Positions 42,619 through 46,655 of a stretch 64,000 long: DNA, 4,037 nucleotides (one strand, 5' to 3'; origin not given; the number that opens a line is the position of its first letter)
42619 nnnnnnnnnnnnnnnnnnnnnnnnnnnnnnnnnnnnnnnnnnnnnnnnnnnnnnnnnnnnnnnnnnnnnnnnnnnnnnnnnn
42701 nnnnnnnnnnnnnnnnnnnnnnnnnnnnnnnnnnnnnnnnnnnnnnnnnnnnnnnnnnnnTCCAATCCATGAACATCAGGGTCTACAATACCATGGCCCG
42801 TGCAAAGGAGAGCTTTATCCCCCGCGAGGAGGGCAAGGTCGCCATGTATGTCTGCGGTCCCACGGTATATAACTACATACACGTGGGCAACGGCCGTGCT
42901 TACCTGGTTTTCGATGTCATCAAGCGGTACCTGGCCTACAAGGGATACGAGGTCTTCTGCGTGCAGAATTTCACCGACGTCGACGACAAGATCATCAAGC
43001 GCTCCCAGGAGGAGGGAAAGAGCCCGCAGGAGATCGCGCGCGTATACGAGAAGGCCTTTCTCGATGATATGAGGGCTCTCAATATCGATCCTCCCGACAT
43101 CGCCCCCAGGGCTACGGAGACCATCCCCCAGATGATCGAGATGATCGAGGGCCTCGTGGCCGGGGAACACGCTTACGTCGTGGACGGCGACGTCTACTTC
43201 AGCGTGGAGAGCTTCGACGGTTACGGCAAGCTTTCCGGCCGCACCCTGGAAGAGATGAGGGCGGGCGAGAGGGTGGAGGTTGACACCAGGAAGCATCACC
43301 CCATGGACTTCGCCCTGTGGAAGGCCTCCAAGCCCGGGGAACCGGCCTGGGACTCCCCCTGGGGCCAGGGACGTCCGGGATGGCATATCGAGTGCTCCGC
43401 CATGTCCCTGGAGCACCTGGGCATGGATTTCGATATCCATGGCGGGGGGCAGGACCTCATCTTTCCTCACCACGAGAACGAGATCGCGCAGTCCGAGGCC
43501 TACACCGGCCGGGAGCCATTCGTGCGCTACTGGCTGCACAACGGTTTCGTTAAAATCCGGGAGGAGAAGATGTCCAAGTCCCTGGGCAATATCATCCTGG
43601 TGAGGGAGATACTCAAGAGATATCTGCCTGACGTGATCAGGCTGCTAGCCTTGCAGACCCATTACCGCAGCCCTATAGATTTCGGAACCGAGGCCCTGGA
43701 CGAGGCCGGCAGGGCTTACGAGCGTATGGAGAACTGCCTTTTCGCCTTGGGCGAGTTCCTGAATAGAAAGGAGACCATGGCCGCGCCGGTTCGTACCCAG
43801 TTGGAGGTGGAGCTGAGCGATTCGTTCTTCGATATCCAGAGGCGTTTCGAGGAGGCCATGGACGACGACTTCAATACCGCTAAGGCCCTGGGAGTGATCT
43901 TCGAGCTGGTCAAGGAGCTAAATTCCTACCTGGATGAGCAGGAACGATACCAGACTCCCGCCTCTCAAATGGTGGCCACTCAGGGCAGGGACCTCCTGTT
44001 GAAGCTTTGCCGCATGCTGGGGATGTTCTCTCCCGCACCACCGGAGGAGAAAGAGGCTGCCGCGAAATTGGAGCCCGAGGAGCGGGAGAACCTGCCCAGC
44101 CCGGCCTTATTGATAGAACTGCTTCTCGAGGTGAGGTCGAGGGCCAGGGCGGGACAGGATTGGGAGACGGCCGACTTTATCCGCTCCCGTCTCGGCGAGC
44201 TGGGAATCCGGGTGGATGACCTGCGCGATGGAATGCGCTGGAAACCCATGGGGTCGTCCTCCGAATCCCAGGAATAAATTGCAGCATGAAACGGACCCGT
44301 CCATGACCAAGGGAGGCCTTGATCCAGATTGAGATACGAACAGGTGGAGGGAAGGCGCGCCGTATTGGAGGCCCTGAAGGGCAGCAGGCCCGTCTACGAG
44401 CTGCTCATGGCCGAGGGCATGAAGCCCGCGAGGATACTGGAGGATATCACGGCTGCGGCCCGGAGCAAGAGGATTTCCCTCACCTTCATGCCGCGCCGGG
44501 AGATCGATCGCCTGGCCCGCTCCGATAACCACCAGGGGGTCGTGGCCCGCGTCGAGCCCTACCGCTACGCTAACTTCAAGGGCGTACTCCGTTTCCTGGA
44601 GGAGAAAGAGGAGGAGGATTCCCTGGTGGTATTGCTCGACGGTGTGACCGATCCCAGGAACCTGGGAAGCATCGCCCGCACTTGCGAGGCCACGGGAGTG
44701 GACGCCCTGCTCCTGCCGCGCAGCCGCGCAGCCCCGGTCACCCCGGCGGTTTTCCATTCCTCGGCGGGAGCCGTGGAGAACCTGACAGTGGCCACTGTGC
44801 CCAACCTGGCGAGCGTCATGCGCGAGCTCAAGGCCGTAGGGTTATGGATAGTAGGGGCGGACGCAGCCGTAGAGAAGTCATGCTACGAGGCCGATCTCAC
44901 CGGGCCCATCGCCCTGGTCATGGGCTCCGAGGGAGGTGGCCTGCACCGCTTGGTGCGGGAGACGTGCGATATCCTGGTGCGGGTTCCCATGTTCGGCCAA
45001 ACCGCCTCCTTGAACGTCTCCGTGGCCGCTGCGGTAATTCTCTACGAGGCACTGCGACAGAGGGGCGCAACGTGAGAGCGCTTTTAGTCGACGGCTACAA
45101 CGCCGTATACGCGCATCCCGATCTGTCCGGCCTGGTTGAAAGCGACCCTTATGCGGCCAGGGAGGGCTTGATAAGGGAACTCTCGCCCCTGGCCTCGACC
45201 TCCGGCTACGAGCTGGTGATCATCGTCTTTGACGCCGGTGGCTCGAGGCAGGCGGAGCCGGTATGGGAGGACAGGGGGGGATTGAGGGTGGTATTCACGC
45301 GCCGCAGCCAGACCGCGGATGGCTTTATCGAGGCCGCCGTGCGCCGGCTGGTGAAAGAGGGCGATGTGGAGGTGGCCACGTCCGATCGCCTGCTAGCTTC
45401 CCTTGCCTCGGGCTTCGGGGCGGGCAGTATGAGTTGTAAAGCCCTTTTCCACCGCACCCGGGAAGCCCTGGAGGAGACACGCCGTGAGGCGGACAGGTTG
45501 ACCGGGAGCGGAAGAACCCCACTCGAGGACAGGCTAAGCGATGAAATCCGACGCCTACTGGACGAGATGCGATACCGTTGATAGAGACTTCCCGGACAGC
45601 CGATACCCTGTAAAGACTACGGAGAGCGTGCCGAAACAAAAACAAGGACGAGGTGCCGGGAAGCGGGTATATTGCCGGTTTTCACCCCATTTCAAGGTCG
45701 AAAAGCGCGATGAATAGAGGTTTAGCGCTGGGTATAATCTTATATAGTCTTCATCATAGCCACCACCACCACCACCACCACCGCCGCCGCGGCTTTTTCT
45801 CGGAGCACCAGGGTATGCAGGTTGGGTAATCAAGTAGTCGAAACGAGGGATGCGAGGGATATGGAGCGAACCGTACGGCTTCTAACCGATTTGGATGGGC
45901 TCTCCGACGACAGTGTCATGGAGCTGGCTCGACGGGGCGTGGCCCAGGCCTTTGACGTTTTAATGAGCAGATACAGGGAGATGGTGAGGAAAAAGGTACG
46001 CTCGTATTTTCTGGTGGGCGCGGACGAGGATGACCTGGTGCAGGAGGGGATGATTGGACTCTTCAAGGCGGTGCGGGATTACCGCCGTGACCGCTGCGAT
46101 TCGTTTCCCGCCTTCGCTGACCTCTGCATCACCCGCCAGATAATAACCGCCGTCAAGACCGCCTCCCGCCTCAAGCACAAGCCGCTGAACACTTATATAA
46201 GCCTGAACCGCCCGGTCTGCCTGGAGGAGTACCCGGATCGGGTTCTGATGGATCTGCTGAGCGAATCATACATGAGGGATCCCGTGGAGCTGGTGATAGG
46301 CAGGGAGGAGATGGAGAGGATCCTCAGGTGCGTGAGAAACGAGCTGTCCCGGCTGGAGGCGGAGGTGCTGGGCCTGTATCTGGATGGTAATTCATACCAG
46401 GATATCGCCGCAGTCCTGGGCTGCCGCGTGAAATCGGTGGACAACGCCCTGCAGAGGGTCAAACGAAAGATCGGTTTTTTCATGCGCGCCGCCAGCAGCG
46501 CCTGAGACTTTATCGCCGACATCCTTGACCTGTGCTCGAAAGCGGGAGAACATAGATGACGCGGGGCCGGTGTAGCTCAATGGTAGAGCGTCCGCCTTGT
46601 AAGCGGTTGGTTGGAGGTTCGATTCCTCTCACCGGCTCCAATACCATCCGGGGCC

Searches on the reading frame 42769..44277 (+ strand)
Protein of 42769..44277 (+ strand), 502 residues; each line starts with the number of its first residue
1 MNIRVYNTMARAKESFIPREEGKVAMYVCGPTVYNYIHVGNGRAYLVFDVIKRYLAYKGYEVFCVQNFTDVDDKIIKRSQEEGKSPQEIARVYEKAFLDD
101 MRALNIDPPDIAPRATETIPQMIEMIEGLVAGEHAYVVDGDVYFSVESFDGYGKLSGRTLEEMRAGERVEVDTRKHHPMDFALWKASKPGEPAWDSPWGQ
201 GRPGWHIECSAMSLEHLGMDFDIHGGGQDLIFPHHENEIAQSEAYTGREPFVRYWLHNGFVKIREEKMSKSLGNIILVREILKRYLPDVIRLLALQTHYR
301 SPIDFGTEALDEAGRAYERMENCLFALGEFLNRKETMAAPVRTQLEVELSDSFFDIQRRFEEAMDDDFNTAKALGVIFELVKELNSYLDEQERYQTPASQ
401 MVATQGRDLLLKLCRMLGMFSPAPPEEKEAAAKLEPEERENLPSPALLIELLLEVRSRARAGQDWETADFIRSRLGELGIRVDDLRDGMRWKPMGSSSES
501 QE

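Call 19: search_protein_families(library=pfam, proteins=[window:42769-44277:+], max_evalue=0.001)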
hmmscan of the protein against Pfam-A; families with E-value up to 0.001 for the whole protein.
window:42769-44277:+ (502 aa): 6 families
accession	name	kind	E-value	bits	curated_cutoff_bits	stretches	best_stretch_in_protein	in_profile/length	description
PF01406.26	tRNA-synt_1e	-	1.3e-131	438.9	27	1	18-313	4-299/301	tRNA synthetases class I (C) catalytic domain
PF09190.17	DALR_2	-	1.6e-18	67.5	22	1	359-420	1-56/57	DALR domain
PF09334.17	tRNA-synt_1g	-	2.8e-11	43.3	20.1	2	35-107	12-84/391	tRNA synthetases class I (M)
PF00133.28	tRNA-synt_1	-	1.1e-07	31.4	22.7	1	221-302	329-410/414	tRNA synthetases class I (I, L, M and V)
PF01921.24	tRNA-synt_1f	-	3.4e-07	29.9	27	1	243-326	260-341/360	tRNA synthetases class I (K)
PF23493.1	CysS_C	-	0.00044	20.7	23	1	452-491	11-50/51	Cysteinyl-tRNA ligase anticodon binding domain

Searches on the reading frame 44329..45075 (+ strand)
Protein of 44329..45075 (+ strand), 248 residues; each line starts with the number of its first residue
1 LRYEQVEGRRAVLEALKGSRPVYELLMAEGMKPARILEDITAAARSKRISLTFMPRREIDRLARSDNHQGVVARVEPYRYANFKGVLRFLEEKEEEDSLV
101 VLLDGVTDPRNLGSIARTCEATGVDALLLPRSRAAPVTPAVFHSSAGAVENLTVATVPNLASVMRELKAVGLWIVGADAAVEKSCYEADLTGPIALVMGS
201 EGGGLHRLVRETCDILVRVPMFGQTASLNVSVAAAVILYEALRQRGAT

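Call 60: search_protein_families(library=pfam, proteins=[window:44329-45075:+], max_evalue=0.001)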
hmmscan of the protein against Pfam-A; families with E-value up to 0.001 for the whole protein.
window:44329-45075:+ (248 aa): 3 families
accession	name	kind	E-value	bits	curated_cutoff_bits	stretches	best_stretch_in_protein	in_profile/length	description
PF00588.24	SpoU_methylase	-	2.6e-42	144.7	29.7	1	99-239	2-142/142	SpoU rRNA Methylase family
PF08032.17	SpoU_sub_bind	-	8.1e-19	68.2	22.8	1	6-80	2-75/76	RNA 2'-O ribose methyltransferase substrate binding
PF22435.1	MRM3-like_sub_bind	-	0.00096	20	27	0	6-73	24-84/84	MRM3-like substrate binding domain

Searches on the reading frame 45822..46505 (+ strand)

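Call 60: search_protein_families(library=pfam, proteins=[window:45822-46505:+], max_evalue=0.001)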
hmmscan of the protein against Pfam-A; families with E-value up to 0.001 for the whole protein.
window:45822-46505:+ (227 aa): 4 families
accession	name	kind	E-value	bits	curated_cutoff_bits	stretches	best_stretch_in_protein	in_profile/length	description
PF04542.20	Sigma70_r2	-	3.1e-12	46.6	24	1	47-116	1-70/71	Sigma-70 region 2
PF08281.18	Sigma70_r4_2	-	3.3e-09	36.7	25.7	1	168-217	4-54/54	Sigma-70, region 4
PF00196.25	GerE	-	2.6e-05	24.2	23.5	1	174-218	2-46/57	Bacterial regulatory proteins, luxR family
PF13384.12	HTH_23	-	0.00028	21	24.6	1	178-214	6-42/50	Homeodomain-like domain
